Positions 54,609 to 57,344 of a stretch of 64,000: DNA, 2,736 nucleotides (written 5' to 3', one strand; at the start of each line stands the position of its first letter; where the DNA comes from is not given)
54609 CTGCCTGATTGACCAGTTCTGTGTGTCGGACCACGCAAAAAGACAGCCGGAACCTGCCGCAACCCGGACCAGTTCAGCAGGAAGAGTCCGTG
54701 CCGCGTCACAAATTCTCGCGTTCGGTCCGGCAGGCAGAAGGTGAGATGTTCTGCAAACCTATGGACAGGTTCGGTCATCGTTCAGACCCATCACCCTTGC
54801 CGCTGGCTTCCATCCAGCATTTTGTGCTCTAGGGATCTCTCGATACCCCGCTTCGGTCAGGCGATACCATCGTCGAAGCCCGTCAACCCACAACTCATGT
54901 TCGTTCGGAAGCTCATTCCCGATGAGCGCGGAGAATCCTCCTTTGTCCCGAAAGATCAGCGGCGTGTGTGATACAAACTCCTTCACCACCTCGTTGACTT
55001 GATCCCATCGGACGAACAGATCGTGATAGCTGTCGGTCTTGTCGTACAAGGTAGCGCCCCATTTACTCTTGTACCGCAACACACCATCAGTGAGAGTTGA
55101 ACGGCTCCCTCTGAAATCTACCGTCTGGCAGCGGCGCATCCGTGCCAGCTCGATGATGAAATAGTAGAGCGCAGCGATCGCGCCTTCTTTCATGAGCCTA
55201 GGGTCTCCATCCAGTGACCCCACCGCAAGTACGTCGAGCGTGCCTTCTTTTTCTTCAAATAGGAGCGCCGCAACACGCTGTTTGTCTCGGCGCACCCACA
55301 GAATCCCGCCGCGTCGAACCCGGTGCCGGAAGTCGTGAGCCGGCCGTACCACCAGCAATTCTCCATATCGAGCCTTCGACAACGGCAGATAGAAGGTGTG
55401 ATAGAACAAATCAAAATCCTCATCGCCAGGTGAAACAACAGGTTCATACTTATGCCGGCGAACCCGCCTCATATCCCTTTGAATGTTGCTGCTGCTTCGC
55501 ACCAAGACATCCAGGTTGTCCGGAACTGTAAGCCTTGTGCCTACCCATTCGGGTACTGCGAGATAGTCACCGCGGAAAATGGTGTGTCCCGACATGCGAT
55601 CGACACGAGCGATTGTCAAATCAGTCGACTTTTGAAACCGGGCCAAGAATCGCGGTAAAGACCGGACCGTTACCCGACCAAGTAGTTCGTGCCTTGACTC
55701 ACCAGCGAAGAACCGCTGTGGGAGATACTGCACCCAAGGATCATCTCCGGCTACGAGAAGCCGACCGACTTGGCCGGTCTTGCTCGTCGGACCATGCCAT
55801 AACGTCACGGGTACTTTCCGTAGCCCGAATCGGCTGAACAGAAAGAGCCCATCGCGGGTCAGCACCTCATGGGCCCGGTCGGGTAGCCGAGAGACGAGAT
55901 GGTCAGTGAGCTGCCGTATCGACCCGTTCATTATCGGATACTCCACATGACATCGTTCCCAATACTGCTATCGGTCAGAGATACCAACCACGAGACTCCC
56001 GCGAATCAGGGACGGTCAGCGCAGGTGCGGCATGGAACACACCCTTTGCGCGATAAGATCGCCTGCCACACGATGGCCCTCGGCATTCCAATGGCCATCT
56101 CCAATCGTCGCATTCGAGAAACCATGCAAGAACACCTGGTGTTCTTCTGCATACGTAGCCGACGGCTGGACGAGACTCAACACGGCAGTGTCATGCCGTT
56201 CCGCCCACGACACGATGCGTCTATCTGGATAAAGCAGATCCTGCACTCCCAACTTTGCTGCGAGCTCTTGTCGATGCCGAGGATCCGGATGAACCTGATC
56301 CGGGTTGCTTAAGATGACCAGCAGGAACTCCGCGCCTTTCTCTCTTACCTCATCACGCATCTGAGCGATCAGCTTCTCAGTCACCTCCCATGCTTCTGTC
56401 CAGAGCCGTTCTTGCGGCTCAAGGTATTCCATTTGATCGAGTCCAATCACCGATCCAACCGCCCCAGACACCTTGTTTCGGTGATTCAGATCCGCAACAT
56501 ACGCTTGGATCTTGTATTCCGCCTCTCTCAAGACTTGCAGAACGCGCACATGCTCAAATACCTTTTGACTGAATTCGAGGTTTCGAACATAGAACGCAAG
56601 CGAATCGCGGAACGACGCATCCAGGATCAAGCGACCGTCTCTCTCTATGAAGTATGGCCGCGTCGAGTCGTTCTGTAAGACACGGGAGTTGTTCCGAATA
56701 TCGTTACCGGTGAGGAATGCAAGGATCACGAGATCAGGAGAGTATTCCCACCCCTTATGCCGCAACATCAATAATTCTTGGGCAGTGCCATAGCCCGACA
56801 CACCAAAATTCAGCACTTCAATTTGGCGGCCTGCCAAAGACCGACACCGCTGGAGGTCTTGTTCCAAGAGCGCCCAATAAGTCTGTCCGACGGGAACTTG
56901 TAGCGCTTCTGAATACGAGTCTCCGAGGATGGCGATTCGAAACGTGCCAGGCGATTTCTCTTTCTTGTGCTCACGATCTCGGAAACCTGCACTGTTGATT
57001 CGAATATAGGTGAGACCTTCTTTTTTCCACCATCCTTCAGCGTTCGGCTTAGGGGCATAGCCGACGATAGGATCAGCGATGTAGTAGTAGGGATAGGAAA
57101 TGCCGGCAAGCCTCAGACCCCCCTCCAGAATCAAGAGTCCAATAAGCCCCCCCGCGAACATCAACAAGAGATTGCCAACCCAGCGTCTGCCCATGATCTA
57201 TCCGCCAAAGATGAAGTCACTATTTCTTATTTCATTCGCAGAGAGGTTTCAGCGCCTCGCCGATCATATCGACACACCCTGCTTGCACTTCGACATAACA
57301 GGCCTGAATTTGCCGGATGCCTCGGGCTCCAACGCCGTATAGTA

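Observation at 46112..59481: Eleven-gene NRPS-independent multi-ligase cluster with no recognisable scaffold, carrier or export gene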

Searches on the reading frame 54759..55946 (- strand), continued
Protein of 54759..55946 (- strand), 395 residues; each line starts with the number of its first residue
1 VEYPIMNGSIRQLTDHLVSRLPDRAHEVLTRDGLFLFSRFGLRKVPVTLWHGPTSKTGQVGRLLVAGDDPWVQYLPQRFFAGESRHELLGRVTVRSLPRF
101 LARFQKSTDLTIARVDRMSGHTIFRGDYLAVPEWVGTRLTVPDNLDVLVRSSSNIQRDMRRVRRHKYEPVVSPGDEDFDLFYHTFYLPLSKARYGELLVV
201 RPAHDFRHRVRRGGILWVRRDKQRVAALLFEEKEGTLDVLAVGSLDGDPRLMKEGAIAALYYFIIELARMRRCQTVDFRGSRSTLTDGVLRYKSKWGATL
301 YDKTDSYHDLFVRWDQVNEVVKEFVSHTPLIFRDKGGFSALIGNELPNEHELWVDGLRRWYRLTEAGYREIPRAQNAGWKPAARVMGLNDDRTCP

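Call 97: search_protein_families(library=pfam, proteins=[L006:5838-6962:+, L006:8837-9898:+, L006:11103-12095:-, L059:8851-9912:+, L059:7748-8641:+, L059:12621-13679:-, L079:9072-10004:+, L079:11875-12867:+, L079:7737-8504:+, L051:6574-7680:+], max_evalue=0.001)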
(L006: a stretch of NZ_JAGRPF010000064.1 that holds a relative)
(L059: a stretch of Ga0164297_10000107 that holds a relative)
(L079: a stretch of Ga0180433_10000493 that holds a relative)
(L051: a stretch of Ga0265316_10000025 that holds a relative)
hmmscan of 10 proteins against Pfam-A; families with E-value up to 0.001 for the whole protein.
L006:5838-6962:+ (374 aa): 0 families

L006:8837-9898:+ (353 aa): 4 families
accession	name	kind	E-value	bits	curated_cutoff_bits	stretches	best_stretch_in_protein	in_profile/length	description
PF08240.17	ADH_N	-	3.4e-13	50.2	23.5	1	29-120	1-98/104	Alcohol dehydrogenase GroES-like domain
PF00107.32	ADH_zinc_N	-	6e-11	42.8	31.8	1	184-276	1-94/129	Zinc-binding dehydrogenase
PF13602.12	ADH_zinc_N_2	-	2e-09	38.9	27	1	228-344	14-127/134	Zinc-binding dehydrogenase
PF16912.11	Glu_dehyd_C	-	3.9e-07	30.2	34.9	1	169-351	27-210/211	Glucose dehydrogenase C-terminus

L006:11103-12095:- (330 aa): 1 family
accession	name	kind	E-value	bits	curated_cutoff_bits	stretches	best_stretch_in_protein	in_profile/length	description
PF02424.20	ApbE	-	1.6e-69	234.9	25.6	1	47-327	1-265/266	ApbE family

L059:8851-9912:+ (353 aa): 4 families
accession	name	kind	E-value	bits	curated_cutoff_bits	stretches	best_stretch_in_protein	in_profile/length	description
PF00107.32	ADH_zinc_N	-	5.2e-14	52.7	31.8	1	184-276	1-94/129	Zinc-binding dehydrogenase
PF08240.17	ADH_N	-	3.7e-12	46.9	23.5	1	29-120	1-98/104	Alcohol dehydrogenase GroES-like domain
PF13602.12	ADH_zinc_N_2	-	2.2e-08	35.5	27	1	227-344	13-127/134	Zinc-binding dehydrogenase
PF16912.11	Glu_dehyd_C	-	4.5e-06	26.7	34.9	1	169-285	27-144/211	Glucose dehydrogenase C-terminus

L059:7748-8641:+ (297 aa): 0 families

L059:12621-13679:- (352 aa): 4 families
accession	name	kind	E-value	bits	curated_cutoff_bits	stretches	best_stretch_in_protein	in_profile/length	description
PF01408.29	GFO_IDH_MocA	-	1.3e-26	94.1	24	1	12-126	2-115/120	Oxidoreductase family, NAD-binding Rossmann fold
PF22725.1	GFO_IDH_MocA_C3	-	4e-20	72.5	27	1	139-265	1-123/124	GFO/IDH/MocA C-terminal domain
PF02894.22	GFO_IDH_MocA_C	-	4.1e-16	59.9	22.9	1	143-346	1-216/218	Oxidoreductase family, C-terminal alpha/beta domain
PF03447.22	NAD_binding_3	-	2.3e-06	28.7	24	1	17-126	1-112/116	Homoserine dehydrogenase, NAD binding domain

L079:9072-10004:+ (310 aa): 1 family
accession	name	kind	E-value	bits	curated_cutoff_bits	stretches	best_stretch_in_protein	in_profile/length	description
PF14305.11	ATPgrasp_TupA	-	1e-29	104.3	25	1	17-278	1-239/241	TupA-like ATPgrasp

L079:11875-12867:+ (330 aa): 4 families
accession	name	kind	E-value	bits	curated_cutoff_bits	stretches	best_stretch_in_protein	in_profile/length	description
PF01555.25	N6_N4_Mtase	-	3.5e-42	145.3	26.7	1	72-308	1-221/221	DNA methylase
PF08241.18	Methyltransf_11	-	6.5e-07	30.3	21.2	0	102-126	71-95/95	Methyltransferase domain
PF13649.12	Methyltransf_25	-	1.6e-06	29.1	27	0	272-314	1-45/97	Methyltransferase domain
PF01170.24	UPF0020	-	2.6e-05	24.4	22.3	0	268-305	28-65/197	RMKL-like, methyltransferase domain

L079:7737-8504:+ (255 aa): 18 families
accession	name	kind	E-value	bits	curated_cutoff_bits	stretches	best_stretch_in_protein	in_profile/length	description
PF13847.12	Methyltransf_31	-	1.3e-20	74.1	27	1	31-130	2-109/145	Methyltransferase domain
PF13649.12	Methyltransf_25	-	2.4e-20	73.5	27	1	36-126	1-97/97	Methyltransferase domain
PF08241.18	Methyltransf_11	-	3.6e-20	72.8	21.2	1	37-128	1-93/95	Methyltransferase domain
PF08242.18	Methyltransf_12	-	1.6e-17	64.5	30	1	37-127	1-97/98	Methyltransferase domain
PF13489.12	Methyltransf_23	-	2.4e-11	44.1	27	1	30-129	20-115/164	Methyltransferase domain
PF05175.20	MTS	-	1.3e-08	35.1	23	1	24-127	23-135/170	Methyltransferase small domain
PF01209.24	Ubie_methyltran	-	4.7e-08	33.1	20.1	1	31-129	46-150/233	ubiE/COQ5 methyltransferase family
PF08003.17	Methyltransf_9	-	1.4e-07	31.3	23.8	1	29-223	113-300/315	Protein of unknown function (DUF1698)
PF05401.17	NodS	-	3e-07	30.9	24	1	33-157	44-171/201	Nodulation protein S (NodS)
PF00891.24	Methyltransf_2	-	1.1e-06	28.6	22.3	1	13-128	43-162/210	O-methyltransferase domain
PF02390.23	Methyltransf_4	-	3e-06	27.2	24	1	36-92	5-49/173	Putative methyltransferase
PF05219.18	DREV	-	3.4e-06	26.8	26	1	33-128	95-184/265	DREV methyltransferase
PF24675.1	NpmA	-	8.7e-06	25.6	60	1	30-89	21-88/214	16S rRNA (adenine(1408)-N(1))-methyltransferase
PF07021.18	MetW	-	9.2e-06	25.9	21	1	31-125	12-105/193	Methionine biosynthesis protein MetW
PF01135.25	PCMT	-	5.6e-05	23.4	20.3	1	27-76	68-118/210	Protein-L-isoaspartate(D-aspartate) O-methyltransferase (PCMT)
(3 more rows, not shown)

L051:6574-7680:+ (368 aa): 3 families
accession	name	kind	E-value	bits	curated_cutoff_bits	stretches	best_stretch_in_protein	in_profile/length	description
PF00072.30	Response_reg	-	1.8e-30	105.8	30.2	1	16-128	1-111/111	Response regulator receiver domain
PF13487.12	HD_5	-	9.6e-27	94.2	27.2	1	171-347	5-169/170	HD domain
PF01966.28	HD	-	1.2e-19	71.1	22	1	181-316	2-115/116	HD domain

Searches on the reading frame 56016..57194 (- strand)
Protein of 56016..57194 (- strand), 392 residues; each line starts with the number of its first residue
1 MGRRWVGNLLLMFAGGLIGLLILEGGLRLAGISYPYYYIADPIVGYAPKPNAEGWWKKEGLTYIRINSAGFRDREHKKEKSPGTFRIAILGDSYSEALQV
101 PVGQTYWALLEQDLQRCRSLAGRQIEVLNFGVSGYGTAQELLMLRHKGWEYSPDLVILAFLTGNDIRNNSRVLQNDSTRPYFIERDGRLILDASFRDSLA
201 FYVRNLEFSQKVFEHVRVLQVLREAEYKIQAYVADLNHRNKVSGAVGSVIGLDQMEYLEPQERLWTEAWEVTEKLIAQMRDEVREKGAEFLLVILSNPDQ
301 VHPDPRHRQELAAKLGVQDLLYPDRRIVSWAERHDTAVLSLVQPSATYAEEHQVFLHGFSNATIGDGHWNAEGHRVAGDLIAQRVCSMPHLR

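Call 4: search_protein_families(library=pfam, proteins=[window:56016-57194:-], max_evalue=0.01)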
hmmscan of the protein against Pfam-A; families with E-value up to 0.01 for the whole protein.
window:56016-57194:- (392 aa): 3 families
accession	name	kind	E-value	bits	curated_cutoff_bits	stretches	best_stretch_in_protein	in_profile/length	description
PF13472.12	Lipase_GDSL_2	-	6.2e-06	27.3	32.9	1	90-291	2-147/178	GDSL-like Lipase/Acylhydrolase family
PF16822.11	ALGX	-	0.0044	17.2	26.5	0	269-386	25-131/268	SGNH hydrolase-like domain, acetyltransferase AlgX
PF00657.28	Lipase_GDSL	-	0.0063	17.1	23.6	0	87-170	1-93/208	GDSL-like Lipase/Acylhydrolase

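Call 6: search_protein_families(library=ncbifam, proteins=[window:56016-57194:-], max_evalue=0.01)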
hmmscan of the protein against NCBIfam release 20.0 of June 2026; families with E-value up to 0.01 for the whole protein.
window:56016-57194:- (392 aa): 2 families
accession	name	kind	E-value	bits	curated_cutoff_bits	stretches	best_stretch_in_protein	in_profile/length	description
NF007819.1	PRK10528.1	equivalog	0.00047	19.9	270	1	87-165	31-104/210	multifunctional acyl-CoA thioesterase I/protease I/lysophospholipase L1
NF047475.1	GDSL_LA_2490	hypoth_equivalog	0.0021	17.4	325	0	64-166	65-159/431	LA_2490 family SGNH/GDSL-type esterase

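Call 45: search_solved_structures(query=window:56016-57194:-, max_evalue=10)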
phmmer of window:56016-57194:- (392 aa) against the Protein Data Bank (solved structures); distinct sequences matched with E-value up to 10: 2.
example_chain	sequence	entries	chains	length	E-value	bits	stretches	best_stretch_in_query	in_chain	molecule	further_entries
9otv_A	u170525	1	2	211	0.44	12.9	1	86-176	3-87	Lysophospholipase L1-like esterase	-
4jgg_A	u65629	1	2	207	0.7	12.2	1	87-166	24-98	Esterase TesA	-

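Call 57: find_homologous_proteins(query=window:56016-57194:-)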
Query window:56016-57194:- (392 aa): 3753 proteins with E <= 0.001 among 8000 candidates; the best 120 are listed.
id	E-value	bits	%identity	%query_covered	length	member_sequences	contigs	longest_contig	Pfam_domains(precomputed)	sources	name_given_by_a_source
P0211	3.2e-262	888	99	100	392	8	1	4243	PF13472.13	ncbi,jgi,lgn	jgi:lysophospholipase L1-like esterase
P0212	5.3e-197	673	75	99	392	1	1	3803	PF13472.13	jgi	jgi:hypothetical protein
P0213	1.4e-184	632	72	99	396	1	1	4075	PF13472.13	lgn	-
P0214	1.9e-184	631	70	99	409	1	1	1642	PF13472.13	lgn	-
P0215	6.8e-170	584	65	99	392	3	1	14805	PF13472.13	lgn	-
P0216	2.2e-166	572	64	99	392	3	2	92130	PF13472.13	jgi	jgi:lysophospholipase L1-like esterase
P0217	1.6e-161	556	62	99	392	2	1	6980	PF13472.13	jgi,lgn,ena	-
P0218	7.9e-161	554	63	99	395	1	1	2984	PF13472.13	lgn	-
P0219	1.1e-159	550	60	100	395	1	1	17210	PF13472.13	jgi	-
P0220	1.6e-159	549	62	99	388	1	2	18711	PF13472.13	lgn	-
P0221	1.6e-152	526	58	99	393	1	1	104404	-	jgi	-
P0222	6.2e-149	515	58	99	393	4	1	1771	PF13472.13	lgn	-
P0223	2.5e-146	506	57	97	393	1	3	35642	-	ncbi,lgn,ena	-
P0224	3.6e-146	505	56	98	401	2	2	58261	PF13472.13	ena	-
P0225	1.0e-143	497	56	98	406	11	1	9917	PF13472.13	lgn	-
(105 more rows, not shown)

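Call 66: predict_structure(alignment_id=A2)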
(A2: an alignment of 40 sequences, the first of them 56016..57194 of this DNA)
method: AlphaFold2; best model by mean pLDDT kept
length: 392 residues; sequences in the alignment: 40
mean_pLDDT: 91.4   pTM: 0.90
mean pLDDT of the five models: 91.4, 89.3, 88.7, 88.4, 87.4
residues with pLDDT >= 90: 271; 70-90: 112; 50-70: 9; < 50: 0
segments of 3 or more residues with pLDDT < 50: none
pLDDT, mean of each block of 10 residues (from residue 1): 85 93 94 88 95 87 93 95 97 86 95 94 96 93 97 98 86 90 92 93 84 86 88 89 83 91 92 97 97 93 94 95 96 97 96 89 72 96 92 62
secondary structure, 60 per line:
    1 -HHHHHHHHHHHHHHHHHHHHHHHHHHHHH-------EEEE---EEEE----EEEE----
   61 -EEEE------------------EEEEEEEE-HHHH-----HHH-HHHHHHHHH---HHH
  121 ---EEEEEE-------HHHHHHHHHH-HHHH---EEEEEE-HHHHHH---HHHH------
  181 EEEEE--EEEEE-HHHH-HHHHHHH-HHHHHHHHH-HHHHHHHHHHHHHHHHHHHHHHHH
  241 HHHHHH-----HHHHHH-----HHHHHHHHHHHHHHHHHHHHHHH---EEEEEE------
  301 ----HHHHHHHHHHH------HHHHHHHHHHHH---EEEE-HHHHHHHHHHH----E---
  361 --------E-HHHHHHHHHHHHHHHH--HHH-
elements in order: H2-30 E38-41 E45-48 E53-56 E62-65 E84-91 H93-96 H106-114 E124-129 H137-146 H148-151 E155-160 H162-167 H171-174 E181-185 E188-192 H194-197 H199-205 H207-215 H217-246 H252-257 H263-285 E289-294 H305-315 H322-333 E337-340 H342-352 H371-386
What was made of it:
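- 56016..57194 (-): SGNH hydrolase/acyltransferase with an N-terminal transmembrane helix (residues 2-30); intact. AF2 pLDDT 91 (call 66).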

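Call 70: fold_search(model_id=the predicted structure, library=pdb)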
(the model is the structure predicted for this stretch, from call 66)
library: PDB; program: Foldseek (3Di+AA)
matches with E <= 10: 1334; with E <= 0.001: 70
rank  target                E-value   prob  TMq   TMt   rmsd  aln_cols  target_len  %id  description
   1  8a2n_A                9.1e-09  1.00  0.51  0.65   8.5       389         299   13  Structure of crocagin biosynthetic protein CgnD (released 2023-02-22)
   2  8a2n_B                3.2e-08  1.00  0.48  0.62   8.8       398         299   13  Structure of crocagin biosynthetic protein CgnD (released 2023-02-22)
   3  7ddy_B                8.7e-07  1.00  0.38  0.70   7.5       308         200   13  Crystal structure of an acetyl xylan esterase AlAXEase (released 2021-06-02)
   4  1j00                  2.3e-06  1.00  0.33  0.67   6.7       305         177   14  E. coli Thioesterase I/Protease I/Lysophospholipase L1 in complexed with diethyl phosphono moiety (released 2003-07-08)
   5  6lfc_B                2.8e-06  1.00  0.30  0.62   7.8       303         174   15  E. coli Thioesterase I mutant DG (released 2020-07-15)
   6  6lfb                  2.9e-06  1.00  0.33  0.66   7.8       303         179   15  E. coli Thioesterase I mutant DG (released 2020-07-15)
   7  6lfc_D                2.9e-06  1.00  0.32  0.66   8.0       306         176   16  E. coli Thioesterase I mutant DG (released 2020-07-15)
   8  1jrl                  3.1e-06  1.00  0.33  0.66   6.3       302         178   14  Crystal structure of E. coli Lysophospholiase L1/Acyl-CoA Thioesterase I/Protease I L109P mutant (released 2003-07-08)
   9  6lfc_A                3.1e-06  1.00  0.32  0.65   8.0       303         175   15  E. coli Thioesterase I mutant DG (released 2020-07-15)
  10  5tic_B                3.3e-06  1.00  0.33  0.67   6.7       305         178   15  X-ray structure of wild-type E. coli Acyl-CoA thioesterase I at pH 5 (released 2017-04-26)
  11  1ivn                  4.1e-06  1.00  0.33  0.67   6.6       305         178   14  E.coli Thioesterase I/Protease I/Lysophospholiase L1 (released 2003-07-08)
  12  5tif                  4.3e-06  1.00  0.35  0.69   6.3       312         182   16  x-ray structure of acyl-CoA thioesterase I, TesA, triple mutant M141L/Y145K/L146K in complex with octanoic acid (released 2017-04-26)
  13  5tid                  5.3e-06  1.00  0.34  0.68   6.8       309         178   14  X-ray structure of acyl-CoA thioesterase I, TesA, mutant M141L/Y145K/L146K at pH 5 in complex with octanoic acid (released 2017-04-26)
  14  1u8u                  5.6e-06  1.00  0.34  0.66   6.2       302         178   14  E. coli Thioesterase I/Protease I/Lysophospholiase L1 in complexed with octanoic acid (released 2005-04-05)
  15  8ik1_B                6.3e-06  1.00  0.37  0.66   9.0       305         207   12  EstL5 in complex of PMSF (released 2023-03-29)
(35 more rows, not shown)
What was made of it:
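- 56016..57194 (-): Foldseek matches CgnD, acetyl-xylan esterases and TesA (call 70).
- On SGNH/GDSL hydrolases: Foldseek matches CgnD, AXE and TesA at E 1e-8 to 1e-6 (call 70).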

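Call 75: search_protein_families(library=padloc, proteins=[window:56016-57194:-], max_evalue=0.01)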
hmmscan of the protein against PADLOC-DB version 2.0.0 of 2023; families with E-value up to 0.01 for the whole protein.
window:56016-57194:- (392 aa): 0 families
